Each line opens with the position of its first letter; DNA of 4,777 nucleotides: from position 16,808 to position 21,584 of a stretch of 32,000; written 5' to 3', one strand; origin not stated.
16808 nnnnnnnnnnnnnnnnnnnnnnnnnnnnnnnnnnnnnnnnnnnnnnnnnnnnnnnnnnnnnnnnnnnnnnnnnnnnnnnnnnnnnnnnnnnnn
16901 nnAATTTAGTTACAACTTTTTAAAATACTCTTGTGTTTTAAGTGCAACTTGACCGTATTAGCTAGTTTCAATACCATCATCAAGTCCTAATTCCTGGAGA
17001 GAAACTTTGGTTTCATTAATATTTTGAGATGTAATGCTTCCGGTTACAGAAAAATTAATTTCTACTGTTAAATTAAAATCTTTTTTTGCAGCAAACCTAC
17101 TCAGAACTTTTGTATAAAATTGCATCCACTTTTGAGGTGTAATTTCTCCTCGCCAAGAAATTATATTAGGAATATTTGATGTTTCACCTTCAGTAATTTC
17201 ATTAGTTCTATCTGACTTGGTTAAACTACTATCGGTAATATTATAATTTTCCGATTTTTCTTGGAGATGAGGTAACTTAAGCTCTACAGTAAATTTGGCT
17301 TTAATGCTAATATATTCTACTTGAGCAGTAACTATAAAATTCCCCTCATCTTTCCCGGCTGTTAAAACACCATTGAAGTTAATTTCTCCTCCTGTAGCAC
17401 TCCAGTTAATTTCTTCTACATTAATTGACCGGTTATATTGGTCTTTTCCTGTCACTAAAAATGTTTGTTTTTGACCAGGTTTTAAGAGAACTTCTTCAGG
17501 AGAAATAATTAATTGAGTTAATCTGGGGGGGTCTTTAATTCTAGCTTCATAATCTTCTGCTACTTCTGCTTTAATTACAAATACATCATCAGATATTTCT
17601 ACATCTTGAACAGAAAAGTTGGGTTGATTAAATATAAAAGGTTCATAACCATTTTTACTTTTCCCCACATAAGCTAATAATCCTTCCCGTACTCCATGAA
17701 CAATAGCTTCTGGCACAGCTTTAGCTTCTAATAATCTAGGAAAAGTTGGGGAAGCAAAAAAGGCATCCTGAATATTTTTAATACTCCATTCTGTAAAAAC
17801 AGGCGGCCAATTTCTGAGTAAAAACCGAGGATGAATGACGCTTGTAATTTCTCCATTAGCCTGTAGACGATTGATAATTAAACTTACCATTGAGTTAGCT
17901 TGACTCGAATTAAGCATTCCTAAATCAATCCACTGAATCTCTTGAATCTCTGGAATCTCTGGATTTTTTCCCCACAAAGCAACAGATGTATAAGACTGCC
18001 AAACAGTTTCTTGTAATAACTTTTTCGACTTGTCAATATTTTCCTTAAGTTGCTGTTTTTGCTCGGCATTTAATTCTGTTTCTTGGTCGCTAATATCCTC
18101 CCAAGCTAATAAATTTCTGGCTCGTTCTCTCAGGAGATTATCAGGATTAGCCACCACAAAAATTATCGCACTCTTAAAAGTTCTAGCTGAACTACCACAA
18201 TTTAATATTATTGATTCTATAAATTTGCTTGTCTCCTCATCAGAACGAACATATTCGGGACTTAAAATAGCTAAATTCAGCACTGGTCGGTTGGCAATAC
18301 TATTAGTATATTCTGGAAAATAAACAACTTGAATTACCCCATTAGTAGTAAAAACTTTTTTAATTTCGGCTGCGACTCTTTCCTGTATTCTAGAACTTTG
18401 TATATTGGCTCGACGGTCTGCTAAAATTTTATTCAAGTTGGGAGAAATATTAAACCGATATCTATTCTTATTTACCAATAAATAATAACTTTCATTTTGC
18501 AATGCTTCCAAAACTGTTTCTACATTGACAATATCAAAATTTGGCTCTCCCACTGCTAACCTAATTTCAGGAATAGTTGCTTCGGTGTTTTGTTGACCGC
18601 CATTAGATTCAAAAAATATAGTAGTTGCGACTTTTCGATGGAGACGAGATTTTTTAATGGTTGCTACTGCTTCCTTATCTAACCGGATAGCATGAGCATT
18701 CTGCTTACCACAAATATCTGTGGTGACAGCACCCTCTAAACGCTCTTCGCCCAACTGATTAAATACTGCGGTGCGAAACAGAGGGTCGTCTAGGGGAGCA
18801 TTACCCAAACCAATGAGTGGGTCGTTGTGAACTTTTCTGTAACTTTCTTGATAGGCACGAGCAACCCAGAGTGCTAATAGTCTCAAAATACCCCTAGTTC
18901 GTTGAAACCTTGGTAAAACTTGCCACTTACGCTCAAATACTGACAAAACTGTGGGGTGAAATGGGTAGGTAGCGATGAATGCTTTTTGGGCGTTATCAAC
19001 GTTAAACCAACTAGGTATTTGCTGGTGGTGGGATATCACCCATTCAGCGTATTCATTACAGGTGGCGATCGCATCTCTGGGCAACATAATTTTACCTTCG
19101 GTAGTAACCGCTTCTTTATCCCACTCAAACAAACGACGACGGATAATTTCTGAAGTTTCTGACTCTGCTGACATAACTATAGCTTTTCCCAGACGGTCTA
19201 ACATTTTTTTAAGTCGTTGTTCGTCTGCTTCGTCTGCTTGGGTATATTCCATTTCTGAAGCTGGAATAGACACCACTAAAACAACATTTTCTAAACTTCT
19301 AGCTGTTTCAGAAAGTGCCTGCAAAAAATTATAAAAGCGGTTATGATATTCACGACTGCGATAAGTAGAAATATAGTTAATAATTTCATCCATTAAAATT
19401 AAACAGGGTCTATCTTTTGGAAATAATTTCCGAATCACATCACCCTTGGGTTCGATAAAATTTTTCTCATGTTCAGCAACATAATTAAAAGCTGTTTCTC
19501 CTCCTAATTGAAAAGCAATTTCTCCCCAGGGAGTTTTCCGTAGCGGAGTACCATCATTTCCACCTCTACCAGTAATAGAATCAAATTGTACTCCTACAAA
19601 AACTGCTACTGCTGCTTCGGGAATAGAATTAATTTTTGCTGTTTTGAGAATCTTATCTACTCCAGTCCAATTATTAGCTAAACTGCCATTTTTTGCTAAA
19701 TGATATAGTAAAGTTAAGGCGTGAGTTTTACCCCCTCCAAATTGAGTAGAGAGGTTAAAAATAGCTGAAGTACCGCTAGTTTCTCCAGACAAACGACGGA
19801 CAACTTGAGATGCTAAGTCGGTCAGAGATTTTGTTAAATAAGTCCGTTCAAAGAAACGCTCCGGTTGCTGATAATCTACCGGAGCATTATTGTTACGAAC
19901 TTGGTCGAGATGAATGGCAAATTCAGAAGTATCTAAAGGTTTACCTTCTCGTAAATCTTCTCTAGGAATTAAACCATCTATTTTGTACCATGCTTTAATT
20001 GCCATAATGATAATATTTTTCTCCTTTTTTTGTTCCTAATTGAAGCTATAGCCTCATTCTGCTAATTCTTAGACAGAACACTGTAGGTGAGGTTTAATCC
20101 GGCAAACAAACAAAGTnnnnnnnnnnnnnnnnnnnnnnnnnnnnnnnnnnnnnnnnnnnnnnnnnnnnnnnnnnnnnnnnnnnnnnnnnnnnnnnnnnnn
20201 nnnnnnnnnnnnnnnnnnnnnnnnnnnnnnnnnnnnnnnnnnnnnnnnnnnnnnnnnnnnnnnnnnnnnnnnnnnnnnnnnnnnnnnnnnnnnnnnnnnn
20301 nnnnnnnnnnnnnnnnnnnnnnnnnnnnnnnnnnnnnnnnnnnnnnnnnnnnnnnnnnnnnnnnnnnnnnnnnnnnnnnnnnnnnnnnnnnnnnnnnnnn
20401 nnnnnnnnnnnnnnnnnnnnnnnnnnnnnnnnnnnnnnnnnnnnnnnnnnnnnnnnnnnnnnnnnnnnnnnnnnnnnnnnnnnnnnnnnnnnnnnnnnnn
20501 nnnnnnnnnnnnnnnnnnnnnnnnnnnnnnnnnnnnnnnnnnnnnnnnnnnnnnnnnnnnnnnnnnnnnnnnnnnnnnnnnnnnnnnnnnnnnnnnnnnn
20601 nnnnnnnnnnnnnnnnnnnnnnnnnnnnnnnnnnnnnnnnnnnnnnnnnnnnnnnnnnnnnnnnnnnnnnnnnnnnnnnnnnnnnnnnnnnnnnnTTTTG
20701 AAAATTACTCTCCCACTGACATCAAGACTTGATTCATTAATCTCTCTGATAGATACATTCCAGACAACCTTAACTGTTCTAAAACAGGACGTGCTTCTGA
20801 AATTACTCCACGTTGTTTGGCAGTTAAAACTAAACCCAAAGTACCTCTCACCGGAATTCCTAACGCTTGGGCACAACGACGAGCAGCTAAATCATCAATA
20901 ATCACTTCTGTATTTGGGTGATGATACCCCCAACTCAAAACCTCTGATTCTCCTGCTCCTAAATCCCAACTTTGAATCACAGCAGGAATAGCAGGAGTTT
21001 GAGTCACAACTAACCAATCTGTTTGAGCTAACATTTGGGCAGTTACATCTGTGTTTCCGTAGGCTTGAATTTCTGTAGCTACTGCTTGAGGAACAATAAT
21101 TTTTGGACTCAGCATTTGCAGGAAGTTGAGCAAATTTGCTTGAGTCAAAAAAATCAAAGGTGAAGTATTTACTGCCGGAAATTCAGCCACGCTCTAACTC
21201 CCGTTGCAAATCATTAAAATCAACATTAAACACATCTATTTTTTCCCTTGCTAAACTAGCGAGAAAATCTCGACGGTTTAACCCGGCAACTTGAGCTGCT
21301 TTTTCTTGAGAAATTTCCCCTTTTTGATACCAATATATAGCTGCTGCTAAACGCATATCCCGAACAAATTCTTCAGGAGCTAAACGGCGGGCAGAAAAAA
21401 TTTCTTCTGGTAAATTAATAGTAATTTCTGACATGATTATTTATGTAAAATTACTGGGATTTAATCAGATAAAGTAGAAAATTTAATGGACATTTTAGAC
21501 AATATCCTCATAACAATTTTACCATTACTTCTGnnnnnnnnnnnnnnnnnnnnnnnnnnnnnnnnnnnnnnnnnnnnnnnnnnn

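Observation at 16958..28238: Helicase-methylase-ATPase (DUF3883 SNF2 helicase / DUF1156 MTase / DUF499 ATPase) defence operon with extra embedded genes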

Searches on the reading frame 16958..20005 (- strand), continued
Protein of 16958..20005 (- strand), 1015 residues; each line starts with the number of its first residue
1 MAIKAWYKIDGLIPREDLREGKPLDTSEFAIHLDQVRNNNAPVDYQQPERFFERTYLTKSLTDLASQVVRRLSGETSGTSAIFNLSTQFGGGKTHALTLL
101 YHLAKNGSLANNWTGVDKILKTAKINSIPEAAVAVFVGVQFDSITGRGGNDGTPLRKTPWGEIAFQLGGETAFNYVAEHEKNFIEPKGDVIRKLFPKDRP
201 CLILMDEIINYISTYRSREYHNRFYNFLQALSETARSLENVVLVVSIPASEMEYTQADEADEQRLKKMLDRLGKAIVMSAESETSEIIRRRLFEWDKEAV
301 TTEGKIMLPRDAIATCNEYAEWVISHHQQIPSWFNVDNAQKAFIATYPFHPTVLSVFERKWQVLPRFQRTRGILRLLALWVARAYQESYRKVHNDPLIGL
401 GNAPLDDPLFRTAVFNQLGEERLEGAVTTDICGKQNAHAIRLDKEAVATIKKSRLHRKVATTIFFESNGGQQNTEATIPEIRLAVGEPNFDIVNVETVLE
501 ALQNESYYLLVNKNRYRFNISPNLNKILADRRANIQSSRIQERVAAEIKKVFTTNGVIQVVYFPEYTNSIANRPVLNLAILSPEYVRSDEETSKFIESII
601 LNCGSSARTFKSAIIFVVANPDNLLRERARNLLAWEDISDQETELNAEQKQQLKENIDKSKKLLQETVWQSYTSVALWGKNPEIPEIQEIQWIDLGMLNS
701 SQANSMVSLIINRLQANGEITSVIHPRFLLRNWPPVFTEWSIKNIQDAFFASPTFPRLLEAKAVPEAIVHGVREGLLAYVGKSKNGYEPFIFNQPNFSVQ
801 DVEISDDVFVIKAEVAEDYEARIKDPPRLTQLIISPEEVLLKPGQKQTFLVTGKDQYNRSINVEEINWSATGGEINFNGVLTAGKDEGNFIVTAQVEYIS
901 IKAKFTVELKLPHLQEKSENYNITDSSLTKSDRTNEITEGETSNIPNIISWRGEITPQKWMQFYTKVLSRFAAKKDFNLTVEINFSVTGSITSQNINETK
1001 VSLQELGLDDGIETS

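Call 65: get_annotated_region(hit=H43, flank=9000)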
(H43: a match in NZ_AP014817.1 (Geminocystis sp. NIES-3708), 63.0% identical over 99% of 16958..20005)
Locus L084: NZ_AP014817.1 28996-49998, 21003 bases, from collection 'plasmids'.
description: Geminocystis sp. NIES-3708 plasmid pGM02, complete sequence
organism: Geminocystis sp. NIES-3708 (NCBI taxid 1615909)
taxonomy: Bacteria; Cyanobacteriota; Cyanophyceae; Chroococcales; Geminocystaceae; Geminocystis; Geminocystis sp. NIES-3708
host: -; source: -; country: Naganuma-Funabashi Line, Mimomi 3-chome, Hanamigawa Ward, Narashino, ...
typing (MOB-suite, as given by PLSDB): non-mobilizable
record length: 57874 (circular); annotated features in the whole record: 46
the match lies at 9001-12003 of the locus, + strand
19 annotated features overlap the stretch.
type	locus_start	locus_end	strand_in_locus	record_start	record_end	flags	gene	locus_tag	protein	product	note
CDS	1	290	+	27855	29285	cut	-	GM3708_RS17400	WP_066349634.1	hypothetical protein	-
CDS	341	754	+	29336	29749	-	-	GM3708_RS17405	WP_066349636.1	hypothetical protein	-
CDS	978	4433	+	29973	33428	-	-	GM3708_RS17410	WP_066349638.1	DUF3883 domain-containing protein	-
CDS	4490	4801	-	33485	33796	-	-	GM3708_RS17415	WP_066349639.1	hypothetical protein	-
CDS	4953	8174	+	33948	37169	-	-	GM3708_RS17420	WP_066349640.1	DUF1156 domain-containing protein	-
CDS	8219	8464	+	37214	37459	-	-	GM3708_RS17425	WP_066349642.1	hypothetical protein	-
CDS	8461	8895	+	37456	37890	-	-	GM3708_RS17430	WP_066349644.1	type II toxin-antitoxin system VapC family toxin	-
CDS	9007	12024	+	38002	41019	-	-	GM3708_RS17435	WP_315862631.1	DUF499 domain-containing protein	-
CDS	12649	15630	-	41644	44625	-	-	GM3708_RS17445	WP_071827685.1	Tn3 family transposase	-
CDS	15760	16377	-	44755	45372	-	-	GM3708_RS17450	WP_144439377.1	tyrosine-type recombinase/integrase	GO:0015074 - DNA integration [Evidence IEA]; GO:0006310 - DNA recombination [Evidence IEA]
CDS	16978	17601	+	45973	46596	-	-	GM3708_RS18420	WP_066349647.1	hypothetical protein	-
CDS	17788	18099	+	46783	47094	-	-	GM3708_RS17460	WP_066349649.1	N-6 DNA methylase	GO:0006306 - DNA methylation [Evidence IEA]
CDS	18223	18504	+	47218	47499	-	-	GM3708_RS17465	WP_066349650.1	hypothetical protein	-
CDS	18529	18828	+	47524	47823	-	-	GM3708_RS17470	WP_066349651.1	hypothetical protein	-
CDS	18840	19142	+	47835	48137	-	-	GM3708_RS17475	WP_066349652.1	nucleotidyltransferase domain-containing protein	-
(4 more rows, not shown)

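Call 66: get_annotated_region(hit=H44, flank=9000)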
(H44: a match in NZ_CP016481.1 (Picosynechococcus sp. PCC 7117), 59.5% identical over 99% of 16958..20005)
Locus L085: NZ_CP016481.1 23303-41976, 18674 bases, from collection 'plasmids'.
description: Picosynechococcus sp. PCC 7117 plasmid unnamed4, complete sequence
organism: Picosynechococcus sp. PCC 7117 (NCBI taxid 195498)
taxonomy: Bacteria; Cyanobacteriota; Cyanophyceae; Chroococcales; Geminocystaceae; Picosynechococcus; Picosynechococcus sp. PCC 7117
host: -; source: cell culture; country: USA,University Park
typing (MOB-suite, as given by PLSDB): non-mobilizable; replicon rep_cluster_75
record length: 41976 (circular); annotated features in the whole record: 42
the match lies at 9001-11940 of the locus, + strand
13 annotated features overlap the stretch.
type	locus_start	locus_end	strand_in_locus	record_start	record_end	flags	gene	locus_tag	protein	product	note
CDS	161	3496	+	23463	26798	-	-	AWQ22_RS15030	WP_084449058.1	helicase-related protein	-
CDS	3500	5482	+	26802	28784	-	-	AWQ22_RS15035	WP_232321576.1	ATP-binding protein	-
CDS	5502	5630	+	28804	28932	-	-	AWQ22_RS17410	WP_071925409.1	DUF1156 domain-containing protein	-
CDS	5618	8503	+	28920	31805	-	-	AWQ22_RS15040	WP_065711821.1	DUF1156 domain-containing protein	-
CDS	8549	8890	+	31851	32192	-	-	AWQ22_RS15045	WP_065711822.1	nucleotidyltransferase domain-containing protein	-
CDS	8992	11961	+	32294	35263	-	-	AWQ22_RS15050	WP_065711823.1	DUF499 domain-containing protein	-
CDS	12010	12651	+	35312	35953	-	-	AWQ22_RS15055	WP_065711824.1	alpha-ketoglutarate-dependent dioxygenase AlkB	-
CDS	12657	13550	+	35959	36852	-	-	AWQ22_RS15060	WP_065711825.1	hypothetical protein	-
CDS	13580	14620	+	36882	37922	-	-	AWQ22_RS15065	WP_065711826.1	hypothetical protein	-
CDS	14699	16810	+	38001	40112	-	-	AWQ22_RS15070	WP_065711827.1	hypothetical protein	-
CDS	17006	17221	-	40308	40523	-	-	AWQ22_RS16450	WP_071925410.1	helix-turn-helix domain-containing protein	-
CDS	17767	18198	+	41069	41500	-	-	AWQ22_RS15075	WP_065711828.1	PIN domain-containing protein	-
CDS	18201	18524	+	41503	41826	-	-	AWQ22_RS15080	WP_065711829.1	toxin-antitoxin system HicB family antitoxin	-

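Call 67: get_annotated_region(hit=H46, flank=9000)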
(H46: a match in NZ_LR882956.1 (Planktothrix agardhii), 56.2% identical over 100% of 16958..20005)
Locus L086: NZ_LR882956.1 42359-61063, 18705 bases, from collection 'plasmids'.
description: Planktothrix agardhii strain No.976 plasmid p4
organism: Planktothrix agardhii (NCBI taxid 1160)
taxonomy: Bacteria; Cyanobacteriota; Cyanophyceae; Oscillatoriales; Microcoleaceae; Planktothrix; Planktothrix agardhii
host: -; source: -; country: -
typing (MOB-suite, as given by PLSDB): non-mobilizable
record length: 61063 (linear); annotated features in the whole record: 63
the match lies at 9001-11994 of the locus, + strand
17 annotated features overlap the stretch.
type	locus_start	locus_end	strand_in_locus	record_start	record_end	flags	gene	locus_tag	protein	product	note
CDS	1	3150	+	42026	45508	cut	-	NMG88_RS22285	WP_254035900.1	helicase-related protein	-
CDS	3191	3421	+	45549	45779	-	-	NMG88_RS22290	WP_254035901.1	hypothetical protein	-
CDS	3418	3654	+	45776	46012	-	-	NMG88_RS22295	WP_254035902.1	PIN domain-containing protein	-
CDS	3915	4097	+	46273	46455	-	-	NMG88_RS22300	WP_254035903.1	PIN domain-containing protein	-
CDS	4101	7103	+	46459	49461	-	-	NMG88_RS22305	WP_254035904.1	DUF1156 domain-containing protein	-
CDS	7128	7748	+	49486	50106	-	-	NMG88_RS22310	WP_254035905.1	type I restriction enzyme HsdR N-terminal domain-containing protein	-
CDS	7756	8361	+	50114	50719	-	-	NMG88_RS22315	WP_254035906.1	Uma2 family endonuclease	-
CDS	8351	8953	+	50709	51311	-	-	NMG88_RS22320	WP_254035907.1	hypothetical protein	-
CDS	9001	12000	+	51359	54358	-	-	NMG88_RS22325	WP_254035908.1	DUF499 domain-containing protein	-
CDS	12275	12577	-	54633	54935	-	-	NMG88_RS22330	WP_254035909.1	fertility inhibition FinO-like protein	-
CDS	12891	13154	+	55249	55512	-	-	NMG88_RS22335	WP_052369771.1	hypothetical protein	-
CDS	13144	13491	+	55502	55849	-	-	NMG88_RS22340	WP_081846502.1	type II toxin-antitoxin system PemK/MazF family toxin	-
CDS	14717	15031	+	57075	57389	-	-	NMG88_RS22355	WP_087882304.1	ribbon-helix-helix domain-containing protein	-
CDS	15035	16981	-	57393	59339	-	-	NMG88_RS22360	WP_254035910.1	plasmid replication protein, CyRepA1 family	-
CDS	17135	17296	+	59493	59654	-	-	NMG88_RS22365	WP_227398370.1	hypothetical protein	-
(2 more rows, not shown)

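Call 68: get_annotated_region(hit=H45, flank=9000)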
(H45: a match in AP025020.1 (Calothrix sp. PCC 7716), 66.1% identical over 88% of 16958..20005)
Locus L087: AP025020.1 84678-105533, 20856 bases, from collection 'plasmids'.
description: Calothrix sp. PCC 7716 plasmid Cal7716_p2 DNA, complete genome
organism: Calothrix sp. PCC 7716 (NCBI taxid 2853227)
taxonomy: Bacteria; Cyanobacteriota; Cyanophyceae; Nostocales; Calotrichaceae; Calothrix; Calothrix sp. PCC 7716
host: -; source: -; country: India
typing (MOB-suite, as given by PLSDB): non-mobilizable
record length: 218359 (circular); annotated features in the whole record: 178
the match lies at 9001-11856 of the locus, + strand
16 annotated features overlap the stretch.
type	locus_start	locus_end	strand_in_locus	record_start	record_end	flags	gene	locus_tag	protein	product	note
CDS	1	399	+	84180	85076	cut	-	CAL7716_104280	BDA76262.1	phage integrase family protein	-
CDS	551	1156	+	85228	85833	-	-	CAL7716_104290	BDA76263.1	pentapeptide repeat domain protein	-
CDS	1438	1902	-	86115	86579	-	-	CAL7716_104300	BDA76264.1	hypothetical protein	-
CDS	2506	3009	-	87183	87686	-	-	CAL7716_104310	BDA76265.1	hypothetical protein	-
CDS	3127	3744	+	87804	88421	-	-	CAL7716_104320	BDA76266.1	protein of unknown function DUF450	-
CDS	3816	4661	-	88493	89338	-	-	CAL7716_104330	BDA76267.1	hypothetical protein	-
CDS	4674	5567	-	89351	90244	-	-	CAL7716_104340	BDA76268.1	unknown protein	-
CDS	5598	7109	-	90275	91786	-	-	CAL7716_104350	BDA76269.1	hypothetical protein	-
CDS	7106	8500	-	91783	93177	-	-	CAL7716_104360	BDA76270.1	hypothetical protein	-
CDS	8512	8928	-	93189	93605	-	-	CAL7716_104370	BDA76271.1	HEPN domain protein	-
CDS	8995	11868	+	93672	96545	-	-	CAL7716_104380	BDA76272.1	AAA family ATPase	-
CDS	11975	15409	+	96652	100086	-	-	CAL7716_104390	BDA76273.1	type III restriction enzyme, res subunit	-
CDS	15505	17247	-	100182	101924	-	-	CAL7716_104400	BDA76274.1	hypothetical protein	-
CDS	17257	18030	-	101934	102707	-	-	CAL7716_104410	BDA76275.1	hypothetical protein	-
CDS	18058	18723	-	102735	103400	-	-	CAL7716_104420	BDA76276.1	von Willebrand factor, type A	-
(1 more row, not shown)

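Call 83: find_related_loci(query=A3, collection=metagenome_contigs, flank=5000)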
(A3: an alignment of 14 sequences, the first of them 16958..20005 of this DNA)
Query A3 (1015 aa) in metagenome_contigs; peptide patterns used: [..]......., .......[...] (x = any residue, [..] = any of these).
600 stretches matched a pattern (row limit reached: there are more); 590 encode a relative of the query (tblastn E <= 1e-3); the best 80 are kept; 80 distinct loci.
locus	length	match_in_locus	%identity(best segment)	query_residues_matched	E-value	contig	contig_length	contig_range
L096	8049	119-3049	57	1-1014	0e+0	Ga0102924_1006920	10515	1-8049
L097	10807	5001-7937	57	1-1015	0e+0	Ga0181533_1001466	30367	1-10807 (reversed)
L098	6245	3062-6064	56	1-1013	0e+0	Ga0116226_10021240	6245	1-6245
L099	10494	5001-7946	54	3-1014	0e+0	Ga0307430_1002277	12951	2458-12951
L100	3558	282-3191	55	1-1013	0e+0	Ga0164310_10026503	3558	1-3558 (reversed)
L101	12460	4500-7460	54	1-1015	0e+0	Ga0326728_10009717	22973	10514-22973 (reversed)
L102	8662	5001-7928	53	2-1014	0e+0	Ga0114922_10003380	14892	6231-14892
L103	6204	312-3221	53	1-1013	0e+0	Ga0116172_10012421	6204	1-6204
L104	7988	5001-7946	53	1-1015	0e+0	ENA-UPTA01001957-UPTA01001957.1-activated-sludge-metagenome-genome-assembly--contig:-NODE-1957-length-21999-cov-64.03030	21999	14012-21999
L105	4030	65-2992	53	3-1013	0e+0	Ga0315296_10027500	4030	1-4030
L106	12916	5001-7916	51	3-1012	0e+0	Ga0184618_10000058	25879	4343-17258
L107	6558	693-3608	52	1-1015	0e+0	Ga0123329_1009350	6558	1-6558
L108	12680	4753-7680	51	3-1014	0e+0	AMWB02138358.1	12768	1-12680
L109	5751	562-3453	53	2-1010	0e+0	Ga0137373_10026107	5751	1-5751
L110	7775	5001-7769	60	3-1013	0e+0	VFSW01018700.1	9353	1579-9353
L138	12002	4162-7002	56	1-1015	0e+0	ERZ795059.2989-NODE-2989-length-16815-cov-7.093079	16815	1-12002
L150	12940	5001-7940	47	3-1015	0e+0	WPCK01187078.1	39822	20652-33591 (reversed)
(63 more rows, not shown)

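Call 92: predict_structure(alignment_id=A2)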
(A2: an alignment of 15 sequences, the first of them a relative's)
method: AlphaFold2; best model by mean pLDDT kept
length: 195 residues; sequences in the alignment: 15
mean_pLDDT: 50.8   pTM: 0.47
mean pLDDT of the five models: 50.8, 48.7, 47.9, 43.8, 39.9
residues with pLDDT >= 90: 0; 70-90: 36; 50-70: 57; < 50: 102
segments of 3 or more residues with pLDDT < 50: 1-15, 25-30, 37-63, 74-86, 162-195
pLDDT, mean of each block of 10 residues (from residue 1): 26 47 48 51 39 38 48 46 47 68 70 75 78 68 53 68 41 31 33 34
secondary structure, 60 per line:
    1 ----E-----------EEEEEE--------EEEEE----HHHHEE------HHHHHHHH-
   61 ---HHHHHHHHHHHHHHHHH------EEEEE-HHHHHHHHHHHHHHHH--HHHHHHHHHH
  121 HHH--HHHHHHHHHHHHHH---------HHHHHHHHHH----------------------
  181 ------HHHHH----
elements in order: E17-22 E31-35 H40-43 H52-59 H64-80 E87-91 H93-108 H111-123 H126-139 H149-158 H187-191

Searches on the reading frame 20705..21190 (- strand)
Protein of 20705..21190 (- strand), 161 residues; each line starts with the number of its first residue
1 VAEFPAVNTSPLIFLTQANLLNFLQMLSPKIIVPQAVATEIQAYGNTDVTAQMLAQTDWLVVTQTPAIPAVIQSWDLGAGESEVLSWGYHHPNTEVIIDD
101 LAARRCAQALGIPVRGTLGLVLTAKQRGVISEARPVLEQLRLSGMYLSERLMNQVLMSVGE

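Call 3: search_protein_families(library=pfam, proteins=[window:20705-21190:-], max_evalue=0.01)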
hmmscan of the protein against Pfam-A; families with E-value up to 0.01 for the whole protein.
window:20705-21190:- (161 aa): 1 family
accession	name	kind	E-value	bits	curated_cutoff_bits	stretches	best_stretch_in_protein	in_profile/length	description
PF11848.13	DUF3368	-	6.7e-16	58.3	27.3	1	114-156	1-43/46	Domain of unknown function (DUF3368)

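Call 4: search_protein_families(library=padloc, proteins=[window:20705-21190:-], max_evalue=0.01)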
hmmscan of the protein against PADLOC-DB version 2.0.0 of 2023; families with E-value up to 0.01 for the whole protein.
window:20705-21190:- (161 aa): 7 families
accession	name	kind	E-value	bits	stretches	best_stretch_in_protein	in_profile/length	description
PDLC05070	PDC-S70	-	6.2e-63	209.7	1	1-161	1-161/161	-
PDLC05071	PDC-S70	-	9.6e-45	150.6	1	7-161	5-159/161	-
PDLC05073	PDC-S70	-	5.1e-34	115.5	1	7-161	5-161/162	-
PDLC05074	PDC-S70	-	2.1e-25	87.3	1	40-158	4-124/127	-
PDLC05072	PDC-S70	-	2.6e-19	67.6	1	7-158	13-165/167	-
PDLC05068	PDC-S70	-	3.1e-19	67.8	1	7-126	5-125/125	-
PDLC05069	PDC-S70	-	9e-13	46.4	1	7-155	4-151/161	-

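Call 6: search_protein_families(library=ncbifam, proteins=[window:20705-21190:-], max_evalue=0.01)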
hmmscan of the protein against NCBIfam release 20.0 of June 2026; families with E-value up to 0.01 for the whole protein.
window:20705-21190:- (161 aa): 0 families

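Call 25: search_protein_families(library=phrogs, proteins=[window:20705-21190:-], max_evalue=0.1)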
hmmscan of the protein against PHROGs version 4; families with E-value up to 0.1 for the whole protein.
window:20705-21190:- (161 aa): 0 families

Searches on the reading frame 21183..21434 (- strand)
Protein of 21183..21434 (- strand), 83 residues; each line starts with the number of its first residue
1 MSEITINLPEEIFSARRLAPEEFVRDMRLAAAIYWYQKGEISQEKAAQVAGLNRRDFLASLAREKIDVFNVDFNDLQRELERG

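Call 3: search_protein_families(library=pfam, proteins=[window:21183-21434:-], max_evalue=0.01)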
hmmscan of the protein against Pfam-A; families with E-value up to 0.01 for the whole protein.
window:21183-21434:- (83 aa): 2 families
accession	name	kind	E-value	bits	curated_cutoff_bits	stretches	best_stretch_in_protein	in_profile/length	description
PF03683.19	UPF0175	-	2.6e-25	88.3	27.9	1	8-81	1-74/75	Uncharacterised protein family (UPF0175)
PF05225.22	HTH_psq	-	0.0035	17.5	20.4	1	28-54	4-30/45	helix-turn-helix, Psq domain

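Call 4: search_protein_families(library=padloc, proteins=[window:21183-21434:-], max_evalue=0.01)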
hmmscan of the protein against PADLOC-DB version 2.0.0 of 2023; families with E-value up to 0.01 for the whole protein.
window:21183-21434:- (83 aa): 2 families
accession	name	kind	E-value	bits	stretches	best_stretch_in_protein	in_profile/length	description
PDLC05075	PDC-S70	-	6.1e-12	43.8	1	3-81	2-78/83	-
PDLC05076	PDC-S70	-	9.3e-05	20.6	1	24-82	24-84/94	-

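Call 6: search_protein_families(library=ncbifam, proteins=[window:21183-21434:-], max_evalue=0.01)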
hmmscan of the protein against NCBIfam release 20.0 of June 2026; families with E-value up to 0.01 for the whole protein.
window:21183-21434:- (83 aa): 0 families

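Call 25: search_protein_families(library=phrogs, proteins=[window:21183-21434:-], max_evalue=0.1)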
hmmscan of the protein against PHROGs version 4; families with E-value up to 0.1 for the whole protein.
window:21183-21434:- (83 aa): 2 families
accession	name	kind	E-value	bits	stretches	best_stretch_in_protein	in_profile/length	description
phrog_1723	-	other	0.0067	17.3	1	25-60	16-55/58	recombinase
phrog_3865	-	unknown function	0.09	14.1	0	34-60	18-44/74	-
